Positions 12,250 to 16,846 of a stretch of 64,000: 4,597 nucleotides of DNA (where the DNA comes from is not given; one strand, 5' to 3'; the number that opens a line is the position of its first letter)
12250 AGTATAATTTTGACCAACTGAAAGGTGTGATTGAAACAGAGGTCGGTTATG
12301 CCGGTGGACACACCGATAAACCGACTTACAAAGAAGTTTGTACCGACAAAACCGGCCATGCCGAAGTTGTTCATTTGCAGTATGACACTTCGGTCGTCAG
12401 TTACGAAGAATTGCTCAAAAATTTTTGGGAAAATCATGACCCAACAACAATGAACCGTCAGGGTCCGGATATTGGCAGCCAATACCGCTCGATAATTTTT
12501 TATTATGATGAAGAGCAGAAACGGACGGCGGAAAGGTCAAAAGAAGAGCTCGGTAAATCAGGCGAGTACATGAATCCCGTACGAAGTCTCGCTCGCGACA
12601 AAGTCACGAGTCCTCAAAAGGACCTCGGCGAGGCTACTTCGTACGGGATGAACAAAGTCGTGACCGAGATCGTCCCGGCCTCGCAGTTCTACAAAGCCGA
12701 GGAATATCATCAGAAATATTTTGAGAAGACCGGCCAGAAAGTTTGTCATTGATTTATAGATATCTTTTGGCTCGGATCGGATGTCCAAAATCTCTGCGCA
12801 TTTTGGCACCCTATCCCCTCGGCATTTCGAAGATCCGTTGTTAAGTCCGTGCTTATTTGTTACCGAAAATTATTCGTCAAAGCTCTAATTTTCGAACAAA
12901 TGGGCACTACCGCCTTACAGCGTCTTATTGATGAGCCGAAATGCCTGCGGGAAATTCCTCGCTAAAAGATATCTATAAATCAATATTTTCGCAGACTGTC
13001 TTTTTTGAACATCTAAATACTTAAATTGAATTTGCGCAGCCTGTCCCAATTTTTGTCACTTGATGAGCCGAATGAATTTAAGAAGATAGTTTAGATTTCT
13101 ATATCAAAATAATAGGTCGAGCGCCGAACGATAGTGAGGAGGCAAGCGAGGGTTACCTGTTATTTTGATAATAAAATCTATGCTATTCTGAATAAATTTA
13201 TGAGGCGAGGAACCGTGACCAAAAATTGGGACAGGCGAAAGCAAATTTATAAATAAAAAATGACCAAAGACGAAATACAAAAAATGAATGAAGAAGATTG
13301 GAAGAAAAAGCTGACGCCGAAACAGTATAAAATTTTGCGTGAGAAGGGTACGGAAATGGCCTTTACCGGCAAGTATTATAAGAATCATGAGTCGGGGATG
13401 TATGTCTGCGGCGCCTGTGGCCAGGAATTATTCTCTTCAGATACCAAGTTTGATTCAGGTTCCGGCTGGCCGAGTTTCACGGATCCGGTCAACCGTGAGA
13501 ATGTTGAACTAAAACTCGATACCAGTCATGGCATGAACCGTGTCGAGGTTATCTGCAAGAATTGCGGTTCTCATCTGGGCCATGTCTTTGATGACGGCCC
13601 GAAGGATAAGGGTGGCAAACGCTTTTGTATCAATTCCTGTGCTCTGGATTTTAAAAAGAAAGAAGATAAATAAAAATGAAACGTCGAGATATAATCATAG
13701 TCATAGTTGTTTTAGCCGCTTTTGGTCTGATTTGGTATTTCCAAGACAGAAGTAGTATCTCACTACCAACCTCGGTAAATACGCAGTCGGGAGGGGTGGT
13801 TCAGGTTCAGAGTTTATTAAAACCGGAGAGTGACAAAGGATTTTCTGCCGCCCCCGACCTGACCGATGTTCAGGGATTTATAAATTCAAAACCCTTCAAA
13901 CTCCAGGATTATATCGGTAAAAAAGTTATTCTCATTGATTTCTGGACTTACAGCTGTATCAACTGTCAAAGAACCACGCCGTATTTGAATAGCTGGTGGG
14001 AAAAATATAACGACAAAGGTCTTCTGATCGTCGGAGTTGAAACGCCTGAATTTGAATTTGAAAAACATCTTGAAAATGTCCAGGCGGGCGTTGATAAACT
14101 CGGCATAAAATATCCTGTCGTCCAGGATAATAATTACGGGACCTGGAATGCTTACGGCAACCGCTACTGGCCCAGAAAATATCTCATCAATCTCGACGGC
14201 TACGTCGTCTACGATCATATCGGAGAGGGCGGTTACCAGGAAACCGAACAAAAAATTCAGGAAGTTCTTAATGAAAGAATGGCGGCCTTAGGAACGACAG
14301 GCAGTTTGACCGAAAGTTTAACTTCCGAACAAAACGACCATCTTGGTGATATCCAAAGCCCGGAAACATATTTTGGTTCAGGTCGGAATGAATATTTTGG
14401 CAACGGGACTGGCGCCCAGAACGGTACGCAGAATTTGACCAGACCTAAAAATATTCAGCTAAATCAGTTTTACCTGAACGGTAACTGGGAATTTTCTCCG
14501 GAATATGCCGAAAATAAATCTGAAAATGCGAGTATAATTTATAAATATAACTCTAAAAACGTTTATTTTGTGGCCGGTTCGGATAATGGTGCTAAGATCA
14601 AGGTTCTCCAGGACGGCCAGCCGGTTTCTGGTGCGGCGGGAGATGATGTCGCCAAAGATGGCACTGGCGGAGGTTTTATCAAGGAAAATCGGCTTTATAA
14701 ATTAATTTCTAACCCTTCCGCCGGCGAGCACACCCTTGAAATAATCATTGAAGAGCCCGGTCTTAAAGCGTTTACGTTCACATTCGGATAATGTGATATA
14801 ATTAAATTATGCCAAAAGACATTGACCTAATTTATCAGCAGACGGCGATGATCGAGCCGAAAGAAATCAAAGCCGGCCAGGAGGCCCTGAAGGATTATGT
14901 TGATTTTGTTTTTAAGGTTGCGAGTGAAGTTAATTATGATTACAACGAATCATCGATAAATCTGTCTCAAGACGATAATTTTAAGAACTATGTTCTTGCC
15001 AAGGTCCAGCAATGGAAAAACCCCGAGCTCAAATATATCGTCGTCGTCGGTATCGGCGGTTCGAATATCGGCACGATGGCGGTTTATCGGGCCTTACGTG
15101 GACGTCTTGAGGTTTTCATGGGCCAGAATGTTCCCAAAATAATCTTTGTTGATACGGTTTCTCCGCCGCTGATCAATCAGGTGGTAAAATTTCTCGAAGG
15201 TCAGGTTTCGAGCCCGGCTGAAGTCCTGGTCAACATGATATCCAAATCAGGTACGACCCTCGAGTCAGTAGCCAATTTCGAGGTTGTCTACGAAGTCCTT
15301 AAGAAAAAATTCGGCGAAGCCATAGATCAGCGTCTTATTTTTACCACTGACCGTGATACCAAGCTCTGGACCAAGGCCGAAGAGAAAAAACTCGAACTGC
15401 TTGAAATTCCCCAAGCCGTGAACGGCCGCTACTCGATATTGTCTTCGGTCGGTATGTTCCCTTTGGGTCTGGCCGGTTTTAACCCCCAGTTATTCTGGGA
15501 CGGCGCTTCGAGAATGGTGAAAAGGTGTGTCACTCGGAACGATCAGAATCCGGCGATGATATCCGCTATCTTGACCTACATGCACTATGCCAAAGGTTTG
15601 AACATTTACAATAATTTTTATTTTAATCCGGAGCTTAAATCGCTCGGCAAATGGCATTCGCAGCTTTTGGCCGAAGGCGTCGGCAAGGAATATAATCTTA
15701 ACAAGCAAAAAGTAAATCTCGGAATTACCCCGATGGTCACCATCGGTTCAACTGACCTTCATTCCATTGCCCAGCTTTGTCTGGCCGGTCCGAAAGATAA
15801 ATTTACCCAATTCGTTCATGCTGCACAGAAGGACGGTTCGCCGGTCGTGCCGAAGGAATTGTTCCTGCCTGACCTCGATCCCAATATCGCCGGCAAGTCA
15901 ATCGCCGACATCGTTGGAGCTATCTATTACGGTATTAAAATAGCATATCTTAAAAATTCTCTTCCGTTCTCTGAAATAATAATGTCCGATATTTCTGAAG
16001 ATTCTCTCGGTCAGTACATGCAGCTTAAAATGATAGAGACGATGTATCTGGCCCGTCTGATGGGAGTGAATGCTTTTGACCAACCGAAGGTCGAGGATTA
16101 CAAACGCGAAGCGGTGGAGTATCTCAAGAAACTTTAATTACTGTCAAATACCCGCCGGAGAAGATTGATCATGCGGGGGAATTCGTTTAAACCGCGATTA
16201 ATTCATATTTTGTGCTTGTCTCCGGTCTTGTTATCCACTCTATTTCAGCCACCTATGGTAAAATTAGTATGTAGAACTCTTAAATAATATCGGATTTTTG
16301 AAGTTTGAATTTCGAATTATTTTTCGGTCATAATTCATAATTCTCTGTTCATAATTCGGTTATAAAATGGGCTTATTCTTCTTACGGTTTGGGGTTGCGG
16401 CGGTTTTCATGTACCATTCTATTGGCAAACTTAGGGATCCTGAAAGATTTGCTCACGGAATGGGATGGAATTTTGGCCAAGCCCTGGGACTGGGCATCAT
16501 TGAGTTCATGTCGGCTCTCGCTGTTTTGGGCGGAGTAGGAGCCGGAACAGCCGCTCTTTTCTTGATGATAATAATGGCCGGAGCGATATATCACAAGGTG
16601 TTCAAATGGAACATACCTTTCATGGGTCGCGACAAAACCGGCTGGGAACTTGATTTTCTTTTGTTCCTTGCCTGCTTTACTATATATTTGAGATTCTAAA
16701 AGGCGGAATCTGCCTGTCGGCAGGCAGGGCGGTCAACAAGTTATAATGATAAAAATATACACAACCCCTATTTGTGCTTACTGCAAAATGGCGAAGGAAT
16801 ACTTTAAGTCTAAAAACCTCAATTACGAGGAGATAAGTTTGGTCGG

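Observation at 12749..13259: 500-nt non-coding insertion of nested perfect inverted repeats splitting msrA from msrB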

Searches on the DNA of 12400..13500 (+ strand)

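Call 5: search_rna_families(source=window, start=12400, end=13500, threshold=evalue, max_evalue=10)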
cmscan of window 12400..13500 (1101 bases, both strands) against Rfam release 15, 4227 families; matches with E-value up to 10: 6.
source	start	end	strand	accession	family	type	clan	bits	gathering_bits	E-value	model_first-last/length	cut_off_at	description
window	13009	13253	-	RF04150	MIR2655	Gene; miRNA;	-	20.4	122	1.5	1-267/267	no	MIR2655 microRNA precursor family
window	12848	12901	+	RF01080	UPD-PKib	Cis-reg;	-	17.5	39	3.6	1-32/32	no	Pseudoknot of upstream pseudoknot domain (UPD) of the 3'UTR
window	13010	13256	+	RF04150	MIR2655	Gene; miRNA;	-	17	122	6.3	1-267/267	no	MIR2655 microRNA precursor family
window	12477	12524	-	RF03476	mir-7360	Gene; miRNA;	-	16.8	47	6.8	1-59/59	no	mir-7360 microRNA precursor family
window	13155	13210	+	RF01283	snoU30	Gene; snRNA; snoRNA; CD-box;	CL00052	16.5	45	7.1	1-86/86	no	Small nucleolar RNA U30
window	12767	12832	+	RF02147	MEG8_3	Gene; lncRNA;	-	12.5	40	3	1-66/66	no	Maternally expressed 8 exon 3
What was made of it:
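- On Hammerhead ribozyme: No Rfam hit (call 5).
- No Rfam hit, even at E = 10 (call 5).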

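Call 65: search_dna_similar(query=window:12740-13262:+, collection=plasmids, mode=distant, max_evalue=0.01, max_rows=10)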
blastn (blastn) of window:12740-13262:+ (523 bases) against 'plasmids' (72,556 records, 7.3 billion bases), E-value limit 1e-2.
No match.

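Call 66: search_dna_similar(query=window:12740-13262:+, collection=phages, mode=distant, max_evalue=0.01, max_rows=10)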
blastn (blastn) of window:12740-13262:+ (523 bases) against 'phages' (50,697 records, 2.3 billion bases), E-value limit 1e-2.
No match.
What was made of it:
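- Tried and rejected: Whole gap against plasmids and phages in distant BLASTN mode: no match (calls 65, 66).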

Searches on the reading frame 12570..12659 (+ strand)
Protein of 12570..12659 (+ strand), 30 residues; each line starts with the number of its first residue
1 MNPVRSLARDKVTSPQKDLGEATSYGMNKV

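Call 81: search_protein_representatives(protein=window:12570-12659:+)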
Query: 30 residues. Proteins with E-value up to 0.001 (for the whole library): 3; up to 1e-10: 0; up to 1e-30: 0. The best 3 are listed.
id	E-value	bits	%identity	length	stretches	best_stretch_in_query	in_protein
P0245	2.2e-05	38.3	89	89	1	1-29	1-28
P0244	5.5e-05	37.1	86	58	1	1-30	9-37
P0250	1.3e-04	36.1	89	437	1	1-28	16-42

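Call 82: search_protein_families(library=pfam, proteins=[P0250], max_evalue=0.001)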
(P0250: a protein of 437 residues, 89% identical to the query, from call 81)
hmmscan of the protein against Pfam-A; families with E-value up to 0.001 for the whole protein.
P0250 (437 aa): 0 families

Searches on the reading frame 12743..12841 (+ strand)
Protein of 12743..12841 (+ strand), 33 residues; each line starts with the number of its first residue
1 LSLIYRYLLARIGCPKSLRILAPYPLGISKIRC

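Call 68: list_cluster_members(proteins=[window:12743-12841:+, window:12781-12885:+, window:12849-12962:+, window:12918-13049:-, window:13134-13253:+, window:13107-13388:-, L003:6689-7051:+])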
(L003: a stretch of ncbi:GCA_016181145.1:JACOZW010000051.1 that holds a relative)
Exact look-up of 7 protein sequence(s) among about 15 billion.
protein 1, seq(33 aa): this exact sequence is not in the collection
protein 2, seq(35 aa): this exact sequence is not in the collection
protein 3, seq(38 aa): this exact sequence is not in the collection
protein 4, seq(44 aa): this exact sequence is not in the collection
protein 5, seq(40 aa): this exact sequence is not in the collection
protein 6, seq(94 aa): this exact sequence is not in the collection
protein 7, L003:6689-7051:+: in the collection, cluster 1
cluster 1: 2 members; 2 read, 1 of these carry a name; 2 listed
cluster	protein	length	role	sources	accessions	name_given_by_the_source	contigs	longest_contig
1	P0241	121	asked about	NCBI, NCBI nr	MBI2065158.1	MAG: hypothetical protein HYT62_03850 [Candidatus Yanofskybacteria bacterium] | hypothetical protein [Candidatus Yanofskybacteria bacterium]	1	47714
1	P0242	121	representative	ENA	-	-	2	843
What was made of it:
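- Checked: None of the six gap ORFs I looked up is in the 15-billion-protein collection (call 68).
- Tried and rejected: Exact look-up of six ORFs from the gap: none in the collection (call 68).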

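Call 82: search_protein_families(library=pfam, proteins=[P0241], max_evalue=0.001)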
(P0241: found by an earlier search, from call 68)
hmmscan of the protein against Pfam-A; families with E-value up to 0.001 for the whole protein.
P0241 (121 aa): 0 families

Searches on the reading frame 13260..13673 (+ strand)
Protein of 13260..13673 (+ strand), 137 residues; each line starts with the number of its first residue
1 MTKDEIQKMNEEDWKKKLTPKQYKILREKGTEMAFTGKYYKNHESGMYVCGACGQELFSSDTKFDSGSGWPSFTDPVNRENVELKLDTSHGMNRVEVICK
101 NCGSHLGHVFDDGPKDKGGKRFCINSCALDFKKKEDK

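Call 12: find_encoding_contigs(protein=window:13260-13673:+, flank=10000, max_places=10)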
Protein window:13260-13673:+ (137 aa): 2 contigs read that carry it; 2 places shown.
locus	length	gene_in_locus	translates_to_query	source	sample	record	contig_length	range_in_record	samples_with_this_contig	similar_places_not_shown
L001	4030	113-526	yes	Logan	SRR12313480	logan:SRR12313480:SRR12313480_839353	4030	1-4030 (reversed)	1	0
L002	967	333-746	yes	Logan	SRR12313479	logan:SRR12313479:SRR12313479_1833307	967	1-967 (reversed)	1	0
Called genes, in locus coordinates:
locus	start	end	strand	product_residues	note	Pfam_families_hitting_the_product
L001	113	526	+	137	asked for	PF01641:SelR, PF08271:Zn_Ribbon_TF (faint)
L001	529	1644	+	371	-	PF00578:AhpC-TSA, PF08534:Redoxin, PF13905:Thioredoxin_8, PF17991:Thioredoxin_10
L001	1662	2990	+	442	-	PF00342:PGI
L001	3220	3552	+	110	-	PF07681:DoxX (weak)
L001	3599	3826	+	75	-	PF00462:Glutaredoxin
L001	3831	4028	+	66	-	?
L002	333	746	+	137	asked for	PF01641:SelR, PF08271:Zn_Ribbon_TF (faint)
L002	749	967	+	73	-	?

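Call 53: find_homologous_proteins(query=window:13260-13670:+, max_evalue=1e-30)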
Query window:13260-13670:+ (137 aa): 7974 proteins with E <= 1e-30 among 8000 candidates; the best 120 are listed.
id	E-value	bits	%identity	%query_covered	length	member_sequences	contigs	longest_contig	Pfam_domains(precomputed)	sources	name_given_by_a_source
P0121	1.6e-90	319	100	100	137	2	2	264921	PF01641.27,PF08271.18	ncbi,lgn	-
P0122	2.7e-74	266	81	98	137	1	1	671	PF24046.2,PF01641.27,PF08271.18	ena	-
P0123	9.9e-73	261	81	97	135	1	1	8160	PF24046.2,PF01641.27,PF08271.18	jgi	-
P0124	8.4e-72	258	82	96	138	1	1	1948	PF24046.2,PF01641.27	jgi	jgi:peptide-methionine (R)-S-oxide reductase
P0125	9.4e-72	258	83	96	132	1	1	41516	PF24046.2,PF01641.27,PF08271.18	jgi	jgi:peptide-methionine (R)-S-oxide reductase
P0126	9.9e-71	254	84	92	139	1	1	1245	PF01641.27,PF08271.18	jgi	-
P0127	8.4e-69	248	79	99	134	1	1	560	PF01641.27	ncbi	-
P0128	9.4e-69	248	83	91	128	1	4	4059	PF24046.2,PF01641.27,PF08271.18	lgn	-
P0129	1.1e-68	248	83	92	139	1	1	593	PF01641.27,PF08271.18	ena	-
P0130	1.6e-68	247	82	91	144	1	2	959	PF24046.2,PF01641.27,PF08271.18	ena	-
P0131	2.8e-68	246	78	96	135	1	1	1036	PF24046.2,PF01641.27,PF08271.18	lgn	-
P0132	5.3e-68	246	76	96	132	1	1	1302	PF01641.27,PF08271.18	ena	-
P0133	6.4e-68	245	81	91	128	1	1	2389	PF01641.27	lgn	-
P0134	5.5e-67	242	74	100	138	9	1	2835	PF24046.2,PF01641.27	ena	-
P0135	7.9e-67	242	75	98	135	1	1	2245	PF24046.2,PF01641.27,PF08271.18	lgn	-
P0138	2.1e-66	240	77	96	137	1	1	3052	PF24046.2,PF01641.27,PF08271.18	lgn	-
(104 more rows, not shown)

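Call 54: find_encoding_contigs(protein=P0138, flank=4000, max_places=4)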
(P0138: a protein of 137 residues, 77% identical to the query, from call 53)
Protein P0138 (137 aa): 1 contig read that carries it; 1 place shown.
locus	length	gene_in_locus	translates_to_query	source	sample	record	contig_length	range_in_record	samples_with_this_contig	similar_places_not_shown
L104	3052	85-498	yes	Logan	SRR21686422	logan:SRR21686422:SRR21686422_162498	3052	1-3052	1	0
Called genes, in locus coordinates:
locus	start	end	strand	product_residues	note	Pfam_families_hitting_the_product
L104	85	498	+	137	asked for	PF01641:SelR, PF08271:Zn_Ribbon_TF (faint), PF24046:At4g08330 (faint)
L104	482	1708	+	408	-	PF09992:NAGPA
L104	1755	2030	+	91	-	-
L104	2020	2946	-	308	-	PF00535:Glycos_transf_2, PF13641:Glyco_tranf_2_3 (faint), PF10111:Glyco_tranf_2_2 (weak)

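Call 55: find_encoding_contigs(protein=P0135, flank=4000, max_places=4)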
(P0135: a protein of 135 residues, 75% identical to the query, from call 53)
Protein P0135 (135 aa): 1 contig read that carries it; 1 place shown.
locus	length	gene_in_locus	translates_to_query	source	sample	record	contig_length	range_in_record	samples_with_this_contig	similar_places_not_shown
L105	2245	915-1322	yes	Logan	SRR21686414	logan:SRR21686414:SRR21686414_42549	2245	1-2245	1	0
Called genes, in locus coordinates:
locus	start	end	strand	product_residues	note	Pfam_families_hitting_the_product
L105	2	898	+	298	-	?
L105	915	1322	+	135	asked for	PF01641:SelR, PF08271:Zn_Ribbon_TF (faint), PF24046:At4g08330 (faint)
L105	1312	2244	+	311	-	?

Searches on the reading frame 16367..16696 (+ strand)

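Call 94: search_protein_families(library=pfam, max_evalue=0.00001, proteins=[window:16367-16696:+])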
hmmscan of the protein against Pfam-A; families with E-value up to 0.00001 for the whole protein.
window:16367-16696:+ (110 aa): 1 family
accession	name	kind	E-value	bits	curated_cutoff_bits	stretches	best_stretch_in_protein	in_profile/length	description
PF07681.17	DoxX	-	2e-07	32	23.6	1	2-75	1-81/85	DoxX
